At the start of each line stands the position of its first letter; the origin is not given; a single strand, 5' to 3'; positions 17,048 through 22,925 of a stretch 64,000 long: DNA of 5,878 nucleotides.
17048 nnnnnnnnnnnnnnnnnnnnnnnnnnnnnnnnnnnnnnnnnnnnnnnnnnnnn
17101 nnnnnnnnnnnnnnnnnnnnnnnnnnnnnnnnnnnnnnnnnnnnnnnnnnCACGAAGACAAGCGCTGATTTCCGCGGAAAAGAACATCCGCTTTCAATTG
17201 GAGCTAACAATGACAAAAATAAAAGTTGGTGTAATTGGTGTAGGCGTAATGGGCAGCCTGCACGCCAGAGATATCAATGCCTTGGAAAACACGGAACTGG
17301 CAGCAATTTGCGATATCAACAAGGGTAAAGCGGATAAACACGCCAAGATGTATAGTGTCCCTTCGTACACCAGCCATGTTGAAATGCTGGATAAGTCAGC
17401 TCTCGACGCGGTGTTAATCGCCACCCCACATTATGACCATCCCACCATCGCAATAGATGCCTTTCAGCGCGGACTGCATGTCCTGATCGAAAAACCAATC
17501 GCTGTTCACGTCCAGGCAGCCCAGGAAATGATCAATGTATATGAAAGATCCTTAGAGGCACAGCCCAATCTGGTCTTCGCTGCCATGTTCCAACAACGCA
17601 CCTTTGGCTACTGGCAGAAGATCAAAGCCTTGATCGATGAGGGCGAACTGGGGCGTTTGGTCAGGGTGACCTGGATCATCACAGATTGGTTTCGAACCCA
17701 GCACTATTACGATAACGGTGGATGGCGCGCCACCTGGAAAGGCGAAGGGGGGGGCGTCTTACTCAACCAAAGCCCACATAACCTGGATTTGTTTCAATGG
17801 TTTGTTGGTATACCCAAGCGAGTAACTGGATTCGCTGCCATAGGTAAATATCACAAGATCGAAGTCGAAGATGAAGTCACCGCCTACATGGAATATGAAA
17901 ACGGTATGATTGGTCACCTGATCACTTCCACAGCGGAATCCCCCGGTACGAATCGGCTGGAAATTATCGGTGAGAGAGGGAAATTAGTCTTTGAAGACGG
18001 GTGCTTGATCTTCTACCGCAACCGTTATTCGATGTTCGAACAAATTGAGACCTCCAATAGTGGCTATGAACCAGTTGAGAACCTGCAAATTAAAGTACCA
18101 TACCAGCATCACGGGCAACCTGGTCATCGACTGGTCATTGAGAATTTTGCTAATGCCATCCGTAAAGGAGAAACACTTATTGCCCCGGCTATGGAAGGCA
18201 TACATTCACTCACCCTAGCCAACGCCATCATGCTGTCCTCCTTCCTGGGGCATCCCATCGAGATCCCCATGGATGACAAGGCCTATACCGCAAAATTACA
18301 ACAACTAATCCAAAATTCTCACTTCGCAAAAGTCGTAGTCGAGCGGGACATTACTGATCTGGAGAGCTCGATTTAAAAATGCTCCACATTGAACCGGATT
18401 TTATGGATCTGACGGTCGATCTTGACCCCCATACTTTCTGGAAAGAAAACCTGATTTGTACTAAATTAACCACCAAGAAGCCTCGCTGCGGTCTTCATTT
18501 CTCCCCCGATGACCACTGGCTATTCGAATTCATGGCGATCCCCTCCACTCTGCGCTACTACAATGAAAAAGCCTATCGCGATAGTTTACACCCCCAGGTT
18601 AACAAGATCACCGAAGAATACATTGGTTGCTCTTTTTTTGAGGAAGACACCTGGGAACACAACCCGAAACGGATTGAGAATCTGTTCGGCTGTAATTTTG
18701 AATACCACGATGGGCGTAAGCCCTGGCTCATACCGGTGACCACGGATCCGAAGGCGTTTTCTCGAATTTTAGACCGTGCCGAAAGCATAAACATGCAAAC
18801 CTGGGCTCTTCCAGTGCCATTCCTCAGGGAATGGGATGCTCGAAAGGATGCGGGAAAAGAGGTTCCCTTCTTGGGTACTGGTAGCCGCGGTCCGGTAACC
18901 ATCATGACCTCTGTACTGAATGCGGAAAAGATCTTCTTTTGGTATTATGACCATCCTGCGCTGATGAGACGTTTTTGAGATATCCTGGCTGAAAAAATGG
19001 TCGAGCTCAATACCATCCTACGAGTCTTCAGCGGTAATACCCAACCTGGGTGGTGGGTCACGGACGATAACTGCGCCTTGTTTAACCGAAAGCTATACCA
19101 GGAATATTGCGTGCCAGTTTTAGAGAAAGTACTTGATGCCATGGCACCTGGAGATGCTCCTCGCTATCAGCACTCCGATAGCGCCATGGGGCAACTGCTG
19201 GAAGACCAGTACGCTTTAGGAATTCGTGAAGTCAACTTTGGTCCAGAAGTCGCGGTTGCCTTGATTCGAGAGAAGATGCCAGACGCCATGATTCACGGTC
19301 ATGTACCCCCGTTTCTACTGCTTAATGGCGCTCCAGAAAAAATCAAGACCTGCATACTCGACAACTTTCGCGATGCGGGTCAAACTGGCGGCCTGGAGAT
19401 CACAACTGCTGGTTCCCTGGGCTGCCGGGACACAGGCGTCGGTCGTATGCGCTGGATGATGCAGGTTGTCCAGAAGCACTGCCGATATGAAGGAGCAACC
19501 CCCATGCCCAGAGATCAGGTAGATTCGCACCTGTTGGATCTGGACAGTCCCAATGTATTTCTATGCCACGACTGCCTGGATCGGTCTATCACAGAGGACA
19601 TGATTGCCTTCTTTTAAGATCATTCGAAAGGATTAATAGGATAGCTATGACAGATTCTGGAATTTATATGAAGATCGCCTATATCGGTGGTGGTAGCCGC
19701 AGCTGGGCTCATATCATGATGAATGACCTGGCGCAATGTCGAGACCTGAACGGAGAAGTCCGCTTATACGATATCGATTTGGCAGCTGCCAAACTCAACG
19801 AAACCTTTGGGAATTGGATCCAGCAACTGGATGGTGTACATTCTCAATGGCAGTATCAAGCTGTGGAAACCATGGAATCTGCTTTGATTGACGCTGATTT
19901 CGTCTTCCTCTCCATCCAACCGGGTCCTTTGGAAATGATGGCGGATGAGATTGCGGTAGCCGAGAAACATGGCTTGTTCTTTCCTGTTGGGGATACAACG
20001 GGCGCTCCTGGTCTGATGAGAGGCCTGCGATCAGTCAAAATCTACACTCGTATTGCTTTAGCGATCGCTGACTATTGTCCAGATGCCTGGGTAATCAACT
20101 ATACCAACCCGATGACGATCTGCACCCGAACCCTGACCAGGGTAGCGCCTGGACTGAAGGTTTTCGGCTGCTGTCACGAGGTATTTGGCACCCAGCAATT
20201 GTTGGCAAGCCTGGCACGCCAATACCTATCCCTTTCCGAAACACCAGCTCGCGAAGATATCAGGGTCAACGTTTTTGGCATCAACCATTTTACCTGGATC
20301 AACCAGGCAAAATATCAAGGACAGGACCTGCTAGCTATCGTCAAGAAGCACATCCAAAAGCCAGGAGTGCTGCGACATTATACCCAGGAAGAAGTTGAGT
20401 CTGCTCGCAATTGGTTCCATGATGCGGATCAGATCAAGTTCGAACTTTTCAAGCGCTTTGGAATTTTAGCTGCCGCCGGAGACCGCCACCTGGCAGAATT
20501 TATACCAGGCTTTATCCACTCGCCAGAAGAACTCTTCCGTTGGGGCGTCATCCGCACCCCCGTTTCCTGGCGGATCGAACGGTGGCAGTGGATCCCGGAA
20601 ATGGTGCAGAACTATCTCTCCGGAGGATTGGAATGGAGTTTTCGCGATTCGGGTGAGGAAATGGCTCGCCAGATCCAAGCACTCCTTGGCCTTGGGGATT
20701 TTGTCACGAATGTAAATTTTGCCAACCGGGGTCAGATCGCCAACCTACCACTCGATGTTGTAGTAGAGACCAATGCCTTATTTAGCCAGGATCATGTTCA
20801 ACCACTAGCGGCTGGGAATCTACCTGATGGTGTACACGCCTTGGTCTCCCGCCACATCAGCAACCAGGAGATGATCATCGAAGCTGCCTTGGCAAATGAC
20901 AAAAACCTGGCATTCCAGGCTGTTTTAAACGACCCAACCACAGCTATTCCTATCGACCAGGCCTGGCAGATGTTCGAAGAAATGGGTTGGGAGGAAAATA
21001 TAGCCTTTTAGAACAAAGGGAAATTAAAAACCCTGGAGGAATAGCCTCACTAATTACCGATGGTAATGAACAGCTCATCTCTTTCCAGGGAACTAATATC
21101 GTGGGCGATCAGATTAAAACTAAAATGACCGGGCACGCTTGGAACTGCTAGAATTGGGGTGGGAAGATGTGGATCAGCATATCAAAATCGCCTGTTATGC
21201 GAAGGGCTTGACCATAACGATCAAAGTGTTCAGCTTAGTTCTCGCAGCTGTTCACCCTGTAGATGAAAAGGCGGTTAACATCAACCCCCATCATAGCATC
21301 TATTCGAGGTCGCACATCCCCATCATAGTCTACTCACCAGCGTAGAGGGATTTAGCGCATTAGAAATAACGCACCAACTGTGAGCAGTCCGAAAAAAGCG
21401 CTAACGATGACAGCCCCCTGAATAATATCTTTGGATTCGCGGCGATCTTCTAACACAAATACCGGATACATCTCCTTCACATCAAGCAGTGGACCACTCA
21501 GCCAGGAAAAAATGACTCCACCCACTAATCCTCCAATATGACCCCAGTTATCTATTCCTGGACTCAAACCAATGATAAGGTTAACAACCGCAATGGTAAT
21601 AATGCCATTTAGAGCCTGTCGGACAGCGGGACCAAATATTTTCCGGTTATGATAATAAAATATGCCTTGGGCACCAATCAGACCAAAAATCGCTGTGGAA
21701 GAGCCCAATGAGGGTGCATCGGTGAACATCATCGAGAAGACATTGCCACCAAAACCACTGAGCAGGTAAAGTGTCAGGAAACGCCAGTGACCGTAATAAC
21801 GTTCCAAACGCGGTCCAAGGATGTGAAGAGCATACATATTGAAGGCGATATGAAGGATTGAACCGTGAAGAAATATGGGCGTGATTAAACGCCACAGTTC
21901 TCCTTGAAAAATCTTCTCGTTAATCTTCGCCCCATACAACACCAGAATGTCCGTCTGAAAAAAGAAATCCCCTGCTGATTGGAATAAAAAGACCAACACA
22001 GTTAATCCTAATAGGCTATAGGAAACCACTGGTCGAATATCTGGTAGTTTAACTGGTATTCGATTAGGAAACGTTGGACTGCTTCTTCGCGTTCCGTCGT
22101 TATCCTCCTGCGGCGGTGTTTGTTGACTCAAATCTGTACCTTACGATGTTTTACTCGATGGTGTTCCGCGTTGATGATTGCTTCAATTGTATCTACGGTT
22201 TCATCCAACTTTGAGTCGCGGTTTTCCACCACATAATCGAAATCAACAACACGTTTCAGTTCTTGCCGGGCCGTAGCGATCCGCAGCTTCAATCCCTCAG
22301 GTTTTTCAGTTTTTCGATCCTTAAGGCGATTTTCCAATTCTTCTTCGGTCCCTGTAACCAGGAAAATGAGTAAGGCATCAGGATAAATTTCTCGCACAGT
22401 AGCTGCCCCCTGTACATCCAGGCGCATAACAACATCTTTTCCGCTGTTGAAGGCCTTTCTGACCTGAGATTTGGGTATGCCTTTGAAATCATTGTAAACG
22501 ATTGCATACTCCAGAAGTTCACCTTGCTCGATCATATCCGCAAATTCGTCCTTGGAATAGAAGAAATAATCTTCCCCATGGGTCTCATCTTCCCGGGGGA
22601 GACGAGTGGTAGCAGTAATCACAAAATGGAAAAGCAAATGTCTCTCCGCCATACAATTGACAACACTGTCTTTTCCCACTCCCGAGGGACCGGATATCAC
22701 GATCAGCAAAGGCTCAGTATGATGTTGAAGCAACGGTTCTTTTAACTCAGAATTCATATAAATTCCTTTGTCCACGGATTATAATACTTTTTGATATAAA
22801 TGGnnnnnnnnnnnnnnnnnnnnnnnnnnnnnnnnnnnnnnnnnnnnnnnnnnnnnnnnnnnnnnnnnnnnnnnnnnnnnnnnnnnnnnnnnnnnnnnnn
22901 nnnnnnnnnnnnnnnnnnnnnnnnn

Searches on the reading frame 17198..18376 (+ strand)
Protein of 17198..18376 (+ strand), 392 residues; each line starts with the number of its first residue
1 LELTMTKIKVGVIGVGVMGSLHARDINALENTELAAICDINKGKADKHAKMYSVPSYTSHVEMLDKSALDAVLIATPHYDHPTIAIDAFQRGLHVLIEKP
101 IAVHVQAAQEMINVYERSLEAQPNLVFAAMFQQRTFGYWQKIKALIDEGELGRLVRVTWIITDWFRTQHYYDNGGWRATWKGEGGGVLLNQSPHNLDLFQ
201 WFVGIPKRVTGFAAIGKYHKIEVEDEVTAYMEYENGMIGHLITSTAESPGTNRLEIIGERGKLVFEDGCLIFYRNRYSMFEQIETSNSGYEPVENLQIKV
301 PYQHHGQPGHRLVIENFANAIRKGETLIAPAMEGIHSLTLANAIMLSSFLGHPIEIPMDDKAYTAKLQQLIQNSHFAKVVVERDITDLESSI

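Call 22: search_protein_families(library=pfam, proteins=[window:17198-18376:+])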
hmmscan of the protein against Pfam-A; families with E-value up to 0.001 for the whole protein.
window:17198-18376:+ (392 aa): 3 families
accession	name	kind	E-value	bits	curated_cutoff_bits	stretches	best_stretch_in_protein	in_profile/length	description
PF22725.1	GFO_IDH_MocA_C3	-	4.8e-30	104.5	27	1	139-263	1-123/124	GFO/IDH/MocA C-terminal domain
PF01408.29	GFO_IDH_MocA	-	2.7e-28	99.5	24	1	8-116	1-110/120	Oxidoreductase family, NAD-binding Rossmann fold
PF02894.22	GFO_IDH_MocA_C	-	7.1e-27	95.1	22.9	1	143-356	1-218/218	Oxidoreductase family, C-terminal alpha/beta domain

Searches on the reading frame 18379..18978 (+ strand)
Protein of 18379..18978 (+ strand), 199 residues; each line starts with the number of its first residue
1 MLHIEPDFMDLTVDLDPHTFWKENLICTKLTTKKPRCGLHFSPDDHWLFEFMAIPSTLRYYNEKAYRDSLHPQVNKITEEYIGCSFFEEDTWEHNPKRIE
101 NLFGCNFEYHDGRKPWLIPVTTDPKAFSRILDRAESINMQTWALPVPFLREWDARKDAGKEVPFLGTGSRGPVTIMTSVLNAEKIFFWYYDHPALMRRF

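Call 22: search_protein_families(library=pfam, proteins=[window:18379-18978:+])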
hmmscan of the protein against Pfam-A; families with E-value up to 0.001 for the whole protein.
window:18379-18978:+ (199 aa): 0 families

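Call 81: search_protein_representatives(protein=window:18379-18975:+)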
Query: 199 residues. Proteins with E-value up to 0.001 (for the whole library): 71; up to 1e-10: 45; up to 1e-30: 11. The best 71 are listed.
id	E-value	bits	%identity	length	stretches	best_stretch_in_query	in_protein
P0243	3.0e-81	288.4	62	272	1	4-199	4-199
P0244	1.5e-78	279.6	59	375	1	4-199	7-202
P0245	9.2e-61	221.4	59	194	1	19-166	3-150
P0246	2.2e-57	210.4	66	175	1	4-135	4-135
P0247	2.7e-56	206.8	60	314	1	58-199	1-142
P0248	2.0e-53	197.4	62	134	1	3-134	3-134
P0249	7.8e-39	149.8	61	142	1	3-113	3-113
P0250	1.3e-37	145.8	58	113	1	3-106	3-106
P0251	1.8e-37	145.3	52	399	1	76-199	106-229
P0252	4.4e-33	130.9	58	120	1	4-94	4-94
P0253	1.6e-32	129.1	57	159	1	84-183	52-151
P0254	1.3e-30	122.9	60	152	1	4-91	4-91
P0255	1.9e-30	122.3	56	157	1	12-106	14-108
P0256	2.3e-28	115.5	36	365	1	13-199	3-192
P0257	8.7e-27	110.4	46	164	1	18-155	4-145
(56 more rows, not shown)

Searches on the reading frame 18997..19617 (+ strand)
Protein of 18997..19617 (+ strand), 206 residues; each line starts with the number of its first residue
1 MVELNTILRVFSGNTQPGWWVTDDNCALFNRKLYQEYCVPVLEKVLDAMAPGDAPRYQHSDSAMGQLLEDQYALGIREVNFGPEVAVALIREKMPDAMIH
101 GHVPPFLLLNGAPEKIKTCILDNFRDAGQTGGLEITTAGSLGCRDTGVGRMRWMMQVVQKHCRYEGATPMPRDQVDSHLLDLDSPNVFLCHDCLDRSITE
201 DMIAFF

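Call 22: search_protein_families(library=pfam, proteins=[window:18997-19617:+])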
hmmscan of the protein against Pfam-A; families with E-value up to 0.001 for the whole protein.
window:18997-19617:+ (206 aa): 1 family
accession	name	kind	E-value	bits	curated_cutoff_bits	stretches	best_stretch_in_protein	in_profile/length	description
PF01208.23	URO-D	-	3.2e-08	33.4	23.9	1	21-128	204-314/346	Uroporphyrinogen decarboxylase (URO-D)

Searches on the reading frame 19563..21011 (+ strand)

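Call 22: search_protein_families(library=pfam, proteins=[window:19563-21011:+])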
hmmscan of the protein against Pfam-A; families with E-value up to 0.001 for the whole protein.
window:19563-21011:+ (482 aa): 2 families
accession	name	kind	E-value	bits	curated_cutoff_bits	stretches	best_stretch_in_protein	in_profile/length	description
PF02056.22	Glyco_hydro_4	-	3.6e-50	170.5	23.2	1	37-217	1-180/183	Family 4 glycosyl hydrolase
PF11975.13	Glyco_hydro_4C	-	3.5e-45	155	24.1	1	237-460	1-211/211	Family 4 glycosyl hydrolase C-terminal domain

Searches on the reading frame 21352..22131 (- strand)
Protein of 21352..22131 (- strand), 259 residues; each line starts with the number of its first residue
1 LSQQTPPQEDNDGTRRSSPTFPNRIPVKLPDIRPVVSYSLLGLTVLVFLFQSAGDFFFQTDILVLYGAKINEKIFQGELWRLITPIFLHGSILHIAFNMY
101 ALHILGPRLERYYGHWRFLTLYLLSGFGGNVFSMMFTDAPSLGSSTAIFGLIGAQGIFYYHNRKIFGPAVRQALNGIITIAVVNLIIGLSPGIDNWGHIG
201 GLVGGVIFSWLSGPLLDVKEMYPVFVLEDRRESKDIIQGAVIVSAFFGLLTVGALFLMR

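Call 22: search_protein_families(library=pfam, proteins=[window:21352-22131:-])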
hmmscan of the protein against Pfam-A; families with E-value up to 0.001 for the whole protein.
window:21352-22131:- (259 aa): 1 family
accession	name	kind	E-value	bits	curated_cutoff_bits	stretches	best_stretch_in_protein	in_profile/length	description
PF01694.28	Rhomboid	-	1e-37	130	22.6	1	77-211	2-139/143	Rhomboid domain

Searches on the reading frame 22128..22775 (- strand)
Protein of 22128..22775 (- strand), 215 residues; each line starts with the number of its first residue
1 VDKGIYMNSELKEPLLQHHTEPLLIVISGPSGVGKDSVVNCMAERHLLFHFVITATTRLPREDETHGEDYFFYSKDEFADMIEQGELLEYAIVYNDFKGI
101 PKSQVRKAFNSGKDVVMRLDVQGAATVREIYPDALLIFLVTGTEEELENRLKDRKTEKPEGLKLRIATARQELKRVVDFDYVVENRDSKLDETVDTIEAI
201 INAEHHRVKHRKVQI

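Call 22: search_protein_families(library=pfam, proteins=[window:22128-22775:-])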
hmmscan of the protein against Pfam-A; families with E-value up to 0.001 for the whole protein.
window:22128-22775:- (215 aa): 1 family
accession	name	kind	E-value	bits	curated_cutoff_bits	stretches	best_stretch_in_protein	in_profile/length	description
PF00625.27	Guanylate_kin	-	7.7e-37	127.2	25.2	1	24-203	4-181/182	Guanylate kinase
